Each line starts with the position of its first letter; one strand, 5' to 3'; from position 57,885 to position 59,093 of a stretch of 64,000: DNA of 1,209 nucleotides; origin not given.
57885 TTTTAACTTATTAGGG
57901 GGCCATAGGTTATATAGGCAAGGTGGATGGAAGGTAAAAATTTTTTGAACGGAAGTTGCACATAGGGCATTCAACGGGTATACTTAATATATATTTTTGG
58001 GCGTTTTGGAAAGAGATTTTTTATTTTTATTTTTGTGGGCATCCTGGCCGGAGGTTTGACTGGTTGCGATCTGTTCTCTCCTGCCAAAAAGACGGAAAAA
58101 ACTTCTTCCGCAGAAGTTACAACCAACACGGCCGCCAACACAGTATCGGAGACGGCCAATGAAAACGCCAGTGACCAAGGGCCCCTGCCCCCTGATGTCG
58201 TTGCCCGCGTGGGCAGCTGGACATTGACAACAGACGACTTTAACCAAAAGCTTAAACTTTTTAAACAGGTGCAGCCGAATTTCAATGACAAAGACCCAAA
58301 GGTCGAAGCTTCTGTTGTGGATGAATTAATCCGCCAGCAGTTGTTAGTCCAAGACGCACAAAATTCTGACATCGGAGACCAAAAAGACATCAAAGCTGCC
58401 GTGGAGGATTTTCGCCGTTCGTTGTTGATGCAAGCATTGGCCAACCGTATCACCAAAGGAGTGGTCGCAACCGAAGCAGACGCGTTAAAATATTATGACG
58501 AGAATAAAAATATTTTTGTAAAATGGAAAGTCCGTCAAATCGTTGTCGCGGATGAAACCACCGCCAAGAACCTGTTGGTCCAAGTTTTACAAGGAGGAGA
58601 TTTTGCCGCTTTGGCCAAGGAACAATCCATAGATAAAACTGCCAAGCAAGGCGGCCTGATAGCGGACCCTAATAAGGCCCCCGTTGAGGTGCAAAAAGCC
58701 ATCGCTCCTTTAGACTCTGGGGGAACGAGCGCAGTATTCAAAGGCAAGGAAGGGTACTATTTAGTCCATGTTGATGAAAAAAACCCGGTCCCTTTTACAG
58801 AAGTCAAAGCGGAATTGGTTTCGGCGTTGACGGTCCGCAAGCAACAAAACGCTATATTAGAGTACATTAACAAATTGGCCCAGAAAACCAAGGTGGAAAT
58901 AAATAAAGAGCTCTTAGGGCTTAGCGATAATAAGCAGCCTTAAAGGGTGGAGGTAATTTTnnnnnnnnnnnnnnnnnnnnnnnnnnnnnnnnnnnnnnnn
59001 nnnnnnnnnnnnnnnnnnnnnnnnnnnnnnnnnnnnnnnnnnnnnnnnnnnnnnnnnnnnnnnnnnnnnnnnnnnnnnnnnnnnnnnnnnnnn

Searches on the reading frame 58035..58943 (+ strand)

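Call 73: search_protein_families(library=pfam, proteins=[window:58035-58943:+], max_evalue=0.00001)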
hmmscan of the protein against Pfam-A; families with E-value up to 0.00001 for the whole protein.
window:58035-58943:+ (302 aa): 3 families
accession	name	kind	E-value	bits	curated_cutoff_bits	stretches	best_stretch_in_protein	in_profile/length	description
PF13145.12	Rotamase_2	-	9.5e-17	62.4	27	1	146-258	2-120/121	PPIC-type PPIASE domain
PF00639.27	Rotamase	-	2.5e-08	35.2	21.7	1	174-247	19-96/97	PPIC-type PPIASE domain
PF13616.12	Rotamase_3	-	3.4e-08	34.5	22.5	1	174-249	37-115/116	PPIC-type PPIASE domain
